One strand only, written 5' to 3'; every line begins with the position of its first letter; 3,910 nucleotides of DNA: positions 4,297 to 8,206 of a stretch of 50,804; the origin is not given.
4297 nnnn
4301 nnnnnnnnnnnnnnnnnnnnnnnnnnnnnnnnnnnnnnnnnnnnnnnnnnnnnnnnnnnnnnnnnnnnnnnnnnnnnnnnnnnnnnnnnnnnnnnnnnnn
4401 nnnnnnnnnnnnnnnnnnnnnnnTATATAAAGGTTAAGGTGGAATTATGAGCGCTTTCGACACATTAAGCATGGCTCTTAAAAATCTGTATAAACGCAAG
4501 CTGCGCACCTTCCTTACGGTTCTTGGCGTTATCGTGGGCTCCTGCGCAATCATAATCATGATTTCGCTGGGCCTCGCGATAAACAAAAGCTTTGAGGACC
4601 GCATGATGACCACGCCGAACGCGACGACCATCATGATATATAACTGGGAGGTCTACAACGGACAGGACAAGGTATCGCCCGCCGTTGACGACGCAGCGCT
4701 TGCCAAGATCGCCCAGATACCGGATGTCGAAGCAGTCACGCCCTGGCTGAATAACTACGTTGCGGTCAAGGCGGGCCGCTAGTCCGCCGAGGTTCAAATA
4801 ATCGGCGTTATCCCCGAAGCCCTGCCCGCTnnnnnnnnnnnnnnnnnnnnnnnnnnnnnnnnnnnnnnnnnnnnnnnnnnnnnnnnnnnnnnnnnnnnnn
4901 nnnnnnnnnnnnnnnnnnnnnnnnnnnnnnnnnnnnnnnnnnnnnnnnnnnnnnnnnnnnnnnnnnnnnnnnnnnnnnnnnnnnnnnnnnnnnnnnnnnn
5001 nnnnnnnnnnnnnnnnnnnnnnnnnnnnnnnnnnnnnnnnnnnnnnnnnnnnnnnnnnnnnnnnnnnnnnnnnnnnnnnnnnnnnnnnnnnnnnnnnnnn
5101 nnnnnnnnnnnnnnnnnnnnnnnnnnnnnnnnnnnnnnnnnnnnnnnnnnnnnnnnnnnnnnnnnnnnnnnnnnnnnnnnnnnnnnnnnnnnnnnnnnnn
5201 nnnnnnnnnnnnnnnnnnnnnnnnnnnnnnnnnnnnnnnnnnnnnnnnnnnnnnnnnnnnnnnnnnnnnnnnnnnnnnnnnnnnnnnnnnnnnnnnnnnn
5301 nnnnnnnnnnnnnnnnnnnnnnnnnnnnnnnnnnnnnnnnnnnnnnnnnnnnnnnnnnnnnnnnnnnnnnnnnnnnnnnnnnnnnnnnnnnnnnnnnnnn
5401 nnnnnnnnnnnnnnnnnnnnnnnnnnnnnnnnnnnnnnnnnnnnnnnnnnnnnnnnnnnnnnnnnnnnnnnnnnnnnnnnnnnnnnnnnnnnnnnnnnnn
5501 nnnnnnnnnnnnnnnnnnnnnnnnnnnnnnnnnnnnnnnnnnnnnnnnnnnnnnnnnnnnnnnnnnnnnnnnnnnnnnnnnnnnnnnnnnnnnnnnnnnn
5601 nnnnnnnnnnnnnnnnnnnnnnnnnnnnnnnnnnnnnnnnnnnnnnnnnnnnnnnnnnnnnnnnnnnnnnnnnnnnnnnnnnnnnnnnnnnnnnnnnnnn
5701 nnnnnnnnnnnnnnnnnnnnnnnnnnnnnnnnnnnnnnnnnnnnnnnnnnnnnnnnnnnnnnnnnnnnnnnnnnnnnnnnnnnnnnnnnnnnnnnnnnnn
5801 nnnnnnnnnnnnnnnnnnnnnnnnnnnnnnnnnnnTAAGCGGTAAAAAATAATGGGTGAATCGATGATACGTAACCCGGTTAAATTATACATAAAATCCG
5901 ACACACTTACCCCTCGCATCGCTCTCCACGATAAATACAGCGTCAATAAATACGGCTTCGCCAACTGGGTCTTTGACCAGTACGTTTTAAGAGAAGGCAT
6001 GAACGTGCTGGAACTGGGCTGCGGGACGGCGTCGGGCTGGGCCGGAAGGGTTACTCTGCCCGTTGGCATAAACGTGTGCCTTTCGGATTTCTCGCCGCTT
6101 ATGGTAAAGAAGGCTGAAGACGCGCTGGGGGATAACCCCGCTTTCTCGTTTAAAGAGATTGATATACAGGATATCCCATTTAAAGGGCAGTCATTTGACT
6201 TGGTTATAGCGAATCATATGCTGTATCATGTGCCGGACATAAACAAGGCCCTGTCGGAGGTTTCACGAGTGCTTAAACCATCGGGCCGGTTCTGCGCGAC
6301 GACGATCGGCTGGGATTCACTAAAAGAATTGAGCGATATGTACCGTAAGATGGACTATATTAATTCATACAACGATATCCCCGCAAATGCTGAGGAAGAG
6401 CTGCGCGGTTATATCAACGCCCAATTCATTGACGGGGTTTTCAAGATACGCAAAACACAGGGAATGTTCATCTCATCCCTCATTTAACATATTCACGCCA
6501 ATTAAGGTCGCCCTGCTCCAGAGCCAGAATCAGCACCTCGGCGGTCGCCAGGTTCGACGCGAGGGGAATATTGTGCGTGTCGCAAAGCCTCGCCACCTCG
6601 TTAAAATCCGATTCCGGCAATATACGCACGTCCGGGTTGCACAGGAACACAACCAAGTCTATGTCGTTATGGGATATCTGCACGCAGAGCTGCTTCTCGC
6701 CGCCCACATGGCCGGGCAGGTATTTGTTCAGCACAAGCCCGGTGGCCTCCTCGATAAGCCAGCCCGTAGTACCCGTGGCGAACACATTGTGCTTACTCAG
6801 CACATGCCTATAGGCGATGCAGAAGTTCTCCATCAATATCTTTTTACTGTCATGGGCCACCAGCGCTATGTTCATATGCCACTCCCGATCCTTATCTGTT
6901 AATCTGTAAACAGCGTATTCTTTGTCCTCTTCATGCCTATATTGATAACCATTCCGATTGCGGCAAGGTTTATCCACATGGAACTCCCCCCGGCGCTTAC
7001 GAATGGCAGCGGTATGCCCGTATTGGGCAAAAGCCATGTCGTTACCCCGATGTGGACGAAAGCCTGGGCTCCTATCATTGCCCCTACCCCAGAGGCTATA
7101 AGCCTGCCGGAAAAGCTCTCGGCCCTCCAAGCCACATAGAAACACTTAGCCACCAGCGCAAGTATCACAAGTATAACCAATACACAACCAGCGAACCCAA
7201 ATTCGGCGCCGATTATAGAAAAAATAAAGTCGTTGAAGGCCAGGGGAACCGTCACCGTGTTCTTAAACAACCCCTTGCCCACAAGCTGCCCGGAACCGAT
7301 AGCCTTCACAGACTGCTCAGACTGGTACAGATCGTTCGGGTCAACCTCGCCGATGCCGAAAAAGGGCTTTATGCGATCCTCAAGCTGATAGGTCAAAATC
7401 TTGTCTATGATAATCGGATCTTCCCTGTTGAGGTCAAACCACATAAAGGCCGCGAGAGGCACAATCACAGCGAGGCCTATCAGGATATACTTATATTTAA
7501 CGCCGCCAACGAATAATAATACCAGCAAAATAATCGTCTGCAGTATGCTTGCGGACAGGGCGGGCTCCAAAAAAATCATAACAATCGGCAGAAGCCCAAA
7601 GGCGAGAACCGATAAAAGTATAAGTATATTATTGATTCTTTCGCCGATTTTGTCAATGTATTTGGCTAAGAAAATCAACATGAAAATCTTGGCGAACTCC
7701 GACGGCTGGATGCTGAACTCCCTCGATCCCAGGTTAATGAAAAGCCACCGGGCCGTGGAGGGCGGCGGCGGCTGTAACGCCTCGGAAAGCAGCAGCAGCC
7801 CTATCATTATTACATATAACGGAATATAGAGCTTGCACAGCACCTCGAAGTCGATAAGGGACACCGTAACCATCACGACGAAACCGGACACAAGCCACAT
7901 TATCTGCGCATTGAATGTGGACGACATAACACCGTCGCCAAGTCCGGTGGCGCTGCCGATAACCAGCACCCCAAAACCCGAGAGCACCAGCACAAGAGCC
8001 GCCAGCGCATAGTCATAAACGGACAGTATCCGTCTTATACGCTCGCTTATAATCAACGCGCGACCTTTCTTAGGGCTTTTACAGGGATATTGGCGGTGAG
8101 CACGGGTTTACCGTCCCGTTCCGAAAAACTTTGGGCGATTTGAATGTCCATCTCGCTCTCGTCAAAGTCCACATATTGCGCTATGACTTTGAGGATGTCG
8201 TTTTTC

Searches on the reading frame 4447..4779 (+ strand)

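Call 65: search_protein_families(library=pfam, proteins=[window:4447-4779:+], max_evalue=0.001)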
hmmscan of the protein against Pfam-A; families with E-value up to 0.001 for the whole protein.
window:4447-4779:+ (111 aa): 1 family
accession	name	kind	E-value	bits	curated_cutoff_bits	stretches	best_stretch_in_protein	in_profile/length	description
PF12704.14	MacB_PCD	-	1.1e-11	45.8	27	1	21-107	1-79/207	MacB-like periplasmic core domain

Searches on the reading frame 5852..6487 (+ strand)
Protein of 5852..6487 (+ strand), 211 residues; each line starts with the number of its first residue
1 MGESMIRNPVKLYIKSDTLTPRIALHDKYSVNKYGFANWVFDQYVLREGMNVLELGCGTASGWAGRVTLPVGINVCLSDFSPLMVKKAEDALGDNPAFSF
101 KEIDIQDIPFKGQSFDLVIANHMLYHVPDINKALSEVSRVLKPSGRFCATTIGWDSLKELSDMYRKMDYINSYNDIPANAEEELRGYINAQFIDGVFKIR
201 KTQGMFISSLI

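Call 25: search_protein_families(library=padloc, proteins=[window:5852-6487:+], max_evalue=0.001)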
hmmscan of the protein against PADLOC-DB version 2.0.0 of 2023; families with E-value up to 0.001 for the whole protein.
window:5852-6487:+ (211 aa): 1 family
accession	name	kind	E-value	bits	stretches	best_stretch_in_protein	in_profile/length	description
PDLC04134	mad2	-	3.8e-15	53.7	1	37-158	280-404/492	mads_2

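Call 65: search_protein_families(library=pfam, proteins=[window:5852-6487:+], max_evalue=0.001)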
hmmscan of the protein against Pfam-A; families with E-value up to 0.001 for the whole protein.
window:5852-6487:+ (211 aa): 7 families
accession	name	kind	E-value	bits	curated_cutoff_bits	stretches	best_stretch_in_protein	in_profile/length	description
PF08241.18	Methyltransf_11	-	3.9e-21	75.9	21.2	1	53-148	1-94/95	Methyltransferase domain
PF13847.12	Methyltransf_31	-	1.3e-18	67.5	27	1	47-163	2-128/145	Methyltransferase domain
PF13649.12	Methyltransf_25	-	1.2e-17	64.8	27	1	52-145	1-97/97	Methyltransferase domain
PF13489.12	Methyltransf_23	-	8.3e-15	55.3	27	1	46-170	20-135/164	Methyltransferase domain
PF08242.18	Methyltransf_12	-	1.7e-14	54.8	30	1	53-147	1-98/98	Methyltransferase domain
PF01209.24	Ubie_methyltran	-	3.1e-11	43.5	20.1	1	41-164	40-166/233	ubiE/COQ5 methyltransferase family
PF02353.26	CMAS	-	0.0003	20.6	27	1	40-173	54-188/273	Mycolic acid cyclopropane synthetase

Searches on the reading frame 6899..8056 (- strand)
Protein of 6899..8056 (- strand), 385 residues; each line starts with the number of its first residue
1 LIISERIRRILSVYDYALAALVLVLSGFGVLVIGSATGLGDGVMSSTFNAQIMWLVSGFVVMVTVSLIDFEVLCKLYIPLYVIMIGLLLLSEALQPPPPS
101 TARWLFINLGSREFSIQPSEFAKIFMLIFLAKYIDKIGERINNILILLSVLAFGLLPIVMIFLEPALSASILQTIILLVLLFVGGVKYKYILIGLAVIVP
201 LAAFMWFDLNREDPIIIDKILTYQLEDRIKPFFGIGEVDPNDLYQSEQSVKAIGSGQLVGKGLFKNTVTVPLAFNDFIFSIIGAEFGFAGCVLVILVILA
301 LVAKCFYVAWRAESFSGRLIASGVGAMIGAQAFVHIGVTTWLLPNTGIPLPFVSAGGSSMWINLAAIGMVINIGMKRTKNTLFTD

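Call 25: search_protein_families(library=padloc, proteins=[window:6899-8056:-], max_evalue=0.001)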
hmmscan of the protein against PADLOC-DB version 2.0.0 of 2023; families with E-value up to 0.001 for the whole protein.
window:6899-8056:- (385 aa): 0 families

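Call 65: search_protein_families(library=pfam, proteins=[window:6899-8056:-], max_evalue=0.001)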
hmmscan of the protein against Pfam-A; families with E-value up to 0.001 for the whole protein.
window:6899-8056:- (385 aa): 1 family
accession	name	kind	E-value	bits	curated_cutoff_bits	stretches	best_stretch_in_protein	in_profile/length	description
PF01098.24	FTSW_RODA_SPOVE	-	6.9e-61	206.6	26.4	1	19-377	4-354/356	Cell cycle protein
